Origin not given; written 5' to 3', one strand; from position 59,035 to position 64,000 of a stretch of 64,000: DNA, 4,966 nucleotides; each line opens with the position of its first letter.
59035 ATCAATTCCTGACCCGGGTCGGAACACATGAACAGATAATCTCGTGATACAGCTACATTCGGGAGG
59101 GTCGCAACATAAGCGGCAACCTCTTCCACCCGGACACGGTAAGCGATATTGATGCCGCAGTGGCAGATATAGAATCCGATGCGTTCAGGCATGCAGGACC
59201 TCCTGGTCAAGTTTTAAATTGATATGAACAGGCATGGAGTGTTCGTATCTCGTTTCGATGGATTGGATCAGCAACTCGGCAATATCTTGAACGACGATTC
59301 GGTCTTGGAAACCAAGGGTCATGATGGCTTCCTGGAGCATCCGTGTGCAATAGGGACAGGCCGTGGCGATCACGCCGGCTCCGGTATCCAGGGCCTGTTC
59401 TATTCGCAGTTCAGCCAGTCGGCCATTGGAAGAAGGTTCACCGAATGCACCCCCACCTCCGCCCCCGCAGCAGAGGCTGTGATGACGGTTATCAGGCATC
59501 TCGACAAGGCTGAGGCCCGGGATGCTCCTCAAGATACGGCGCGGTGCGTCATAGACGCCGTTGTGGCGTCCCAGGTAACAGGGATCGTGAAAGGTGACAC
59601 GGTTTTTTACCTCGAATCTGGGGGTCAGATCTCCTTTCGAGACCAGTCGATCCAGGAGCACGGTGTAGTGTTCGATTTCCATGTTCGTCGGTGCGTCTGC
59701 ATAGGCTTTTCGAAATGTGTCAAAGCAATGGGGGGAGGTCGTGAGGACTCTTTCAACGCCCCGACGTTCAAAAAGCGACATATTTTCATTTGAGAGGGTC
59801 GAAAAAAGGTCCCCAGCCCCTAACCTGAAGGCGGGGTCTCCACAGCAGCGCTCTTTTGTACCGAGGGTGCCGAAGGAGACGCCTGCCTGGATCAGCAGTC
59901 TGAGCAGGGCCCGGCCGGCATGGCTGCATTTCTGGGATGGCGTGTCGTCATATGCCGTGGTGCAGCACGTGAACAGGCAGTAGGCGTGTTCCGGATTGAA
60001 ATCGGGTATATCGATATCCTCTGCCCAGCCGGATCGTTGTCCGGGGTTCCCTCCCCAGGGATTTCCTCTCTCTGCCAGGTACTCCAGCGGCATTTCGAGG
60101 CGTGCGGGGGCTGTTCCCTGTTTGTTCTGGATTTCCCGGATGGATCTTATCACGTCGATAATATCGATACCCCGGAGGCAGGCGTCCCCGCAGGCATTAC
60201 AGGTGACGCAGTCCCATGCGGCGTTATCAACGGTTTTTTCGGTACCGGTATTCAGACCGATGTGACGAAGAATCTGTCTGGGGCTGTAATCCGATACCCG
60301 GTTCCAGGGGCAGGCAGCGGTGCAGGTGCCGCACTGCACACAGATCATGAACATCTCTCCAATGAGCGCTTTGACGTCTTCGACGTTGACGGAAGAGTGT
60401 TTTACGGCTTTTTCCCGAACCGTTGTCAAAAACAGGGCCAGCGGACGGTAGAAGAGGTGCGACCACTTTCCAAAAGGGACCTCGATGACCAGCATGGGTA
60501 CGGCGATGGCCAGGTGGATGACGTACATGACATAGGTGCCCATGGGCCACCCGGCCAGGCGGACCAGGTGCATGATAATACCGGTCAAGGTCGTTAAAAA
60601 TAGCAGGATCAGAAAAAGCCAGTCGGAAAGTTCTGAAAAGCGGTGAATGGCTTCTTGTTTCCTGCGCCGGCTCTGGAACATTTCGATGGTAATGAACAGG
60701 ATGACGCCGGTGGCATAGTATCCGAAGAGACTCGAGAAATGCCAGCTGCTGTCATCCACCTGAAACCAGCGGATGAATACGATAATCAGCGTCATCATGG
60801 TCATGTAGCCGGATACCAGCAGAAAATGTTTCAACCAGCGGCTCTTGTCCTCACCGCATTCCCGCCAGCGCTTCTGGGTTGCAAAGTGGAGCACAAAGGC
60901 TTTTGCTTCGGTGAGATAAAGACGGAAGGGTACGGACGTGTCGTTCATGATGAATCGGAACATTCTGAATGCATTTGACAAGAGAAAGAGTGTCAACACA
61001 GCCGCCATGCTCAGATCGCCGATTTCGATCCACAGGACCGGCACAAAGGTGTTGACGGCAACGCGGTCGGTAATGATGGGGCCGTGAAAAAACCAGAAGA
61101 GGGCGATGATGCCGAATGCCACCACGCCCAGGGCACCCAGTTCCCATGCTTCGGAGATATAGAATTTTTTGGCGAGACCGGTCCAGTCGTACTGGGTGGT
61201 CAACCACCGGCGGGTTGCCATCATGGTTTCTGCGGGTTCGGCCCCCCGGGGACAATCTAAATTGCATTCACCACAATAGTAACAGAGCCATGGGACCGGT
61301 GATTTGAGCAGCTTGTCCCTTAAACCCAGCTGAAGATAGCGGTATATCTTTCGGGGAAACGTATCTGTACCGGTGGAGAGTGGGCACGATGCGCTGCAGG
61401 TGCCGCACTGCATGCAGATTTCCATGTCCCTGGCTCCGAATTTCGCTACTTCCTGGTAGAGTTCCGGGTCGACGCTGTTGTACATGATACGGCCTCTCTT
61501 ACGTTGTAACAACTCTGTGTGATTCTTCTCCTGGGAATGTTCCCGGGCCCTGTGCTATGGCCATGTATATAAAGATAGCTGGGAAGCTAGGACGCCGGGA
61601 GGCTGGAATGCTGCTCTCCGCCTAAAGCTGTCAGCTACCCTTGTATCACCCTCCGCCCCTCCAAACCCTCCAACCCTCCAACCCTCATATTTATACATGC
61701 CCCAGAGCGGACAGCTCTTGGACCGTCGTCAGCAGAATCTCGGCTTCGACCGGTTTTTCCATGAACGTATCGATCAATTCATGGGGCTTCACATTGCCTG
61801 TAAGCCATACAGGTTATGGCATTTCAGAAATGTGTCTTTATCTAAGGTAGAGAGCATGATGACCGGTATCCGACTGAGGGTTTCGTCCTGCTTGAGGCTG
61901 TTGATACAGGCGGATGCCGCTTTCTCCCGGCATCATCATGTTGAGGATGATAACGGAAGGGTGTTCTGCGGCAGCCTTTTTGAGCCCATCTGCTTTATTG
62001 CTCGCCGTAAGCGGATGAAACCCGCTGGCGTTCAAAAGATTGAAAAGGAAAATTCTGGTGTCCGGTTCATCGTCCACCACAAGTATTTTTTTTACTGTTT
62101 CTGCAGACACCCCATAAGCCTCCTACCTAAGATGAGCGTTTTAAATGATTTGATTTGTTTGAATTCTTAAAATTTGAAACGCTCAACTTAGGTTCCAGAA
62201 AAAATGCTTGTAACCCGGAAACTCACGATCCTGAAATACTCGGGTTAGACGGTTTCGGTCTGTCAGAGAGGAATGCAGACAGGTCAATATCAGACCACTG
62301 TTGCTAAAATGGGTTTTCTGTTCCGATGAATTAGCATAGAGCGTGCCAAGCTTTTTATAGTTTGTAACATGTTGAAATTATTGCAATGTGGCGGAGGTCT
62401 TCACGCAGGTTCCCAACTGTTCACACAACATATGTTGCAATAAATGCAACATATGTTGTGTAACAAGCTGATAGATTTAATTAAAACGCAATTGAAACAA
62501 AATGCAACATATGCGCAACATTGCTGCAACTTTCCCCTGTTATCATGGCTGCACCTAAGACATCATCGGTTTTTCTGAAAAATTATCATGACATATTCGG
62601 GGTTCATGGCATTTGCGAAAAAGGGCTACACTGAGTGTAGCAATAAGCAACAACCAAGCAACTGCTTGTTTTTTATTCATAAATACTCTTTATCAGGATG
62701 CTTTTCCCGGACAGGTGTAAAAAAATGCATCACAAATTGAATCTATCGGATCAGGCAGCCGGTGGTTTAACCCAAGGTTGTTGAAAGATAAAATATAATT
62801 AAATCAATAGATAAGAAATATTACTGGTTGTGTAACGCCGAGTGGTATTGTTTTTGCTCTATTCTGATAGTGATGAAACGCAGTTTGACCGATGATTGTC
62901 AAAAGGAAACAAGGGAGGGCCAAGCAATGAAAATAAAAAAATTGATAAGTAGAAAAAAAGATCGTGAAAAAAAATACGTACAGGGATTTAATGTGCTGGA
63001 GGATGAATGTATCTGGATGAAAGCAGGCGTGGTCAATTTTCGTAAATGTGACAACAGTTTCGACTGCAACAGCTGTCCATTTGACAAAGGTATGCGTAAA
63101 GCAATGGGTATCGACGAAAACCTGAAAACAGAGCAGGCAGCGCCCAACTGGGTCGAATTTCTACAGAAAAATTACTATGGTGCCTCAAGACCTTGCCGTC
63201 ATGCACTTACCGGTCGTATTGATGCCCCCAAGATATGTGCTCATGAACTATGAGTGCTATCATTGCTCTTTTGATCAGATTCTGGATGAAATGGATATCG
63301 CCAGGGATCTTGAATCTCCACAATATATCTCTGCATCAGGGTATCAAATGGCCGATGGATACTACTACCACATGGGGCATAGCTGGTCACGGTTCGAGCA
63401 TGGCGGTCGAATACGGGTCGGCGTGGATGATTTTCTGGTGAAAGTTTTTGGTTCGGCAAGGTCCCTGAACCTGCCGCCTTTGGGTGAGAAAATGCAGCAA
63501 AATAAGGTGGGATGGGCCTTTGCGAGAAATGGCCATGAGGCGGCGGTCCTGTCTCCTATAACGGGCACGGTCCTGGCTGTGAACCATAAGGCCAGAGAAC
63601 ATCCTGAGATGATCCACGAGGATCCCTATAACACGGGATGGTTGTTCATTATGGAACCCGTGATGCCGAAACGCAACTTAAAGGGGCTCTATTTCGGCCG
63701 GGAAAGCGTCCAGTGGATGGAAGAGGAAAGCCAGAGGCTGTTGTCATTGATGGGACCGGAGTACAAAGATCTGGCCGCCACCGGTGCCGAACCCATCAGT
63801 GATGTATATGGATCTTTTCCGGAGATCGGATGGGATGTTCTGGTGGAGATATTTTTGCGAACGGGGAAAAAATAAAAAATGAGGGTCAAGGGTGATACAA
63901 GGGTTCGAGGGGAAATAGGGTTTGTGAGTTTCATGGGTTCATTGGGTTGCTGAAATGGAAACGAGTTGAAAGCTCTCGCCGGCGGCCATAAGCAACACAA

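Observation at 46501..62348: A 16-kb sigma54-driven unit that interleaves a Qmo/Hdr-like membrane redox complex with receiver domains in three proteins and two kinases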

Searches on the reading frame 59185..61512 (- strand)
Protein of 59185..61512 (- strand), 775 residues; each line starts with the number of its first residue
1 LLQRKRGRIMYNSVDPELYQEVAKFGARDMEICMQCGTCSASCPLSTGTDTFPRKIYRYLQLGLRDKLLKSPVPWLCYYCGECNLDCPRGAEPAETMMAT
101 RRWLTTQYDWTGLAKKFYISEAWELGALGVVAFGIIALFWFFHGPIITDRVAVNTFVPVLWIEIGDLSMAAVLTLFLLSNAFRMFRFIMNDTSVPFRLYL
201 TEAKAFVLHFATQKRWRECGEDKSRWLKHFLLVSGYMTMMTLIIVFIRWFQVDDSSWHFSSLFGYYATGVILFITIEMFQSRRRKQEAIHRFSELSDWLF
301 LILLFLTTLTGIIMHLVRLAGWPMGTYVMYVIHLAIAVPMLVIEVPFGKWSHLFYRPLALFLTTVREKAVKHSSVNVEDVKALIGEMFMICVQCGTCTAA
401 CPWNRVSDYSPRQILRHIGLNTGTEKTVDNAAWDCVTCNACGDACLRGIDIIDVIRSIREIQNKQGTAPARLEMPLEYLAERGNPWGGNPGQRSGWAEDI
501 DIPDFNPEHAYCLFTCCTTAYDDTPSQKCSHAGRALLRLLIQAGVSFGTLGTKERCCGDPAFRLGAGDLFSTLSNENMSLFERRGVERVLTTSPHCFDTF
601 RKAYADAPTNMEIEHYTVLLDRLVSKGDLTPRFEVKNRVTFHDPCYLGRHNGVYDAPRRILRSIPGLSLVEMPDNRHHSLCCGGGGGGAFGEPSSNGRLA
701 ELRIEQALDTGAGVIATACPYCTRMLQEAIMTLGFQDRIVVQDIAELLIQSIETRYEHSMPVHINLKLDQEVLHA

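Call 4: search_protein_families(library=pfam, proteins=[window:59185-61512:-], max_evalue=0.001)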
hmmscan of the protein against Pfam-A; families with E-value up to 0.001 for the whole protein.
window:59185-61512:- (775 aa): 7 families
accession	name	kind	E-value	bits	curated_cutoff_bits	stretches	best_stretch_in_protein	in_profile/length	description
PF02754.22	CCG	-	1.8e-28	98.9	20.6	2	639-727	1-85/85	Cysteine-rich domain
PF13183.11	Fer4_8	-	1.2e-18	67.8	27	2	30-90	2-67/68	4Fe-4S dicluster domain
PF13534.11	Fer4_17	-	5.3e-15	56.1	22.2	2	391-450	2-61/61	4Fe-4S dicluster domain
PF13187.11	Fer4_9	-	1.1e-12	48.2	27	2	391-448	2-50/52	4Fe-4S dicluster domain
PF13237.11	Fer4_10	-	8.1e-12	45.3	25.5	2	390-445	8-52/53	4Fe-4S dicluster domain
PF12838.12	Fer4_7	-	8e-10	39.5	27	2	391-448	2-51/52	4Fe-4S dicluster domain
PF02665.19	Nitrate_red_gam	-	0.00017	21.7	22.9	1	240-337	66-163/217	Nitrate reductase gamma subunit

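Call 56: search_protein_families(library=ncbifam, proteins=[window:59185-61485:-], max_evalue=0.00001)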
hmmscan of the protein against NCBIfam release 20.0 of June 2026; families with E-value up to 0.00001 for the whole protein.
window:59185-61485:- (766 aa): 21 families
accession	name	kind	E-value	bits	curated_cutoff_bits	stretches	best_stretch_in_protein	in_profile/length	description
NF038018.1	qmoC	equivalog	1.3e-63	215.7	300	2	8-351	4-358/360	quinone-interacting membrane-bound oxidoreductase complex subunit QmoC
NF004898.0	PRK06259.1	equivalog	3.5e-51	174.3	385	1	362-742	118-487/488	fumarate reductase (CoM/CoB) subunit TfrB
TIGR03290.1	CoB_CoM_SS_C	equivalog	4e-37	127.4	160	2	380-474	2-96/144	CoB--CoM heterodisulfide reductase subunit C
NF041779.1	hetero_SS_HdrC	equivalog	5.3e-30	104.4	350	2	381-469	32-119/198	ferredoxin:CoB-CoM heterodisulfide reductase subunit HdrC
NF045670.1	quin_L_LdhH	equivalog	5.4e-29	101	800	1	522-739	483-705/706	L-lactate dehydrogenase (quinone) large subunit LdhH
NF008369.0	PRK11168.1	equivalog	3.3e-25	88.8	278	2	505-678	172-339/401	anaerobic glycerol-3-phosphate dehydrogenase subunit C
NF041890.1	hdrC_Methbact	equivalog_domain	6.2e-25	87.9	270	2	356-465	5-113/192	ferredoxin:CoB-CoM heterodisulfide reductase subunit HdrC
NF045663.1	diclust_near_Sec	equivalog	2.1e-21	75.7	530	1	540-716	452-617/759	pyridine nucleotide-disulfide oxidoreductase/dicluster-binding protein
NF045711.1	sulf_resp_HmcF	equivalog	1.7e-20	73.3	750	1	596-718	301-426/457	sulfate respiration complex iron-sulfur protein HmcF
NF045724.1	ferredox_TmcB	equivalog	4.5e-19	68.3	735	1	599-726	284-413/430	electron transfer complex ferredoxin TmcB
TIGR03379.1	glycerol3P_GlpC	equivalog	1.6e-16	60.1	279.9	1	524-683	180-341/397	anaerobic glycerol-3-phosphate dehydrogenase subunit GlpC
NF045796.1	DsrK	equivalog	1.2e-14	53.8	400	1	603-681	298-376/453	sulfate reduction electron transfer complex DsrMKJOP subunit DsrK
NF008434.0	PRK11274.1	equivalog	2e-13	50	333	0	625-720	300-391/409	glycolate oxidase subunit GlcF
NF009226.0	PRK12576.1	equivalog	5.7e-10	39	344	0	6-95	143-237/317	succinate dehydrogenase/fumarate reductase iron-sulfur subunit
TIGR00314.1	cdhA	equivalog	3.4e-09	35.1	781.3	1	359-452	379-465/784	CO dehydrogenase/acetyl-CoA synthase complex subunit alpha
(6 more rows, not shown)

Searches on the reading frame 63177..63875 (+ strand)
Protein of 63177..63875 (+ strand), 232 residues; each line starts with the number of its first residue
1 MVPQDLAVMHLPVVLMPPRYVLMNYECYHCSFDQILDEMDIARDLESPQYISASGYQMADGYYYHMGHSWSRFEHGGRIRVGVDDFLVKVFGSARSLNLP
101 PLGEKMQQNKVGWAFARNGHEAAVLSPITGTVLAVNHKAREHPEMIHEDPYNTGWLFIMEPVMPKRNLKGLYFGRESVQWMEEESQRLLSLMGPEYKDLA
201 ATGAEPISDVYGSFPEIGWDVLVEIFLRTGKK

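Call 10: search_protein_families(library=pfam, proteins=[window:63177-63875:+], max_evalue=0.001)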
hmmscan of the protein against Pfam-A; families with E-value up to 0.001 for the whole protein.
window:63177-63875:+ (232 aa): 1 family
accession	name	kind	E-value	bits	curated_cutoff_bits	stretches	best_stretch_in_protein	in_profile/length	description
PF01597.25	GCV_H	-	2.1e-17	63.6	22.2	1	63-182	2-120/122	Glycine cleavage H-protein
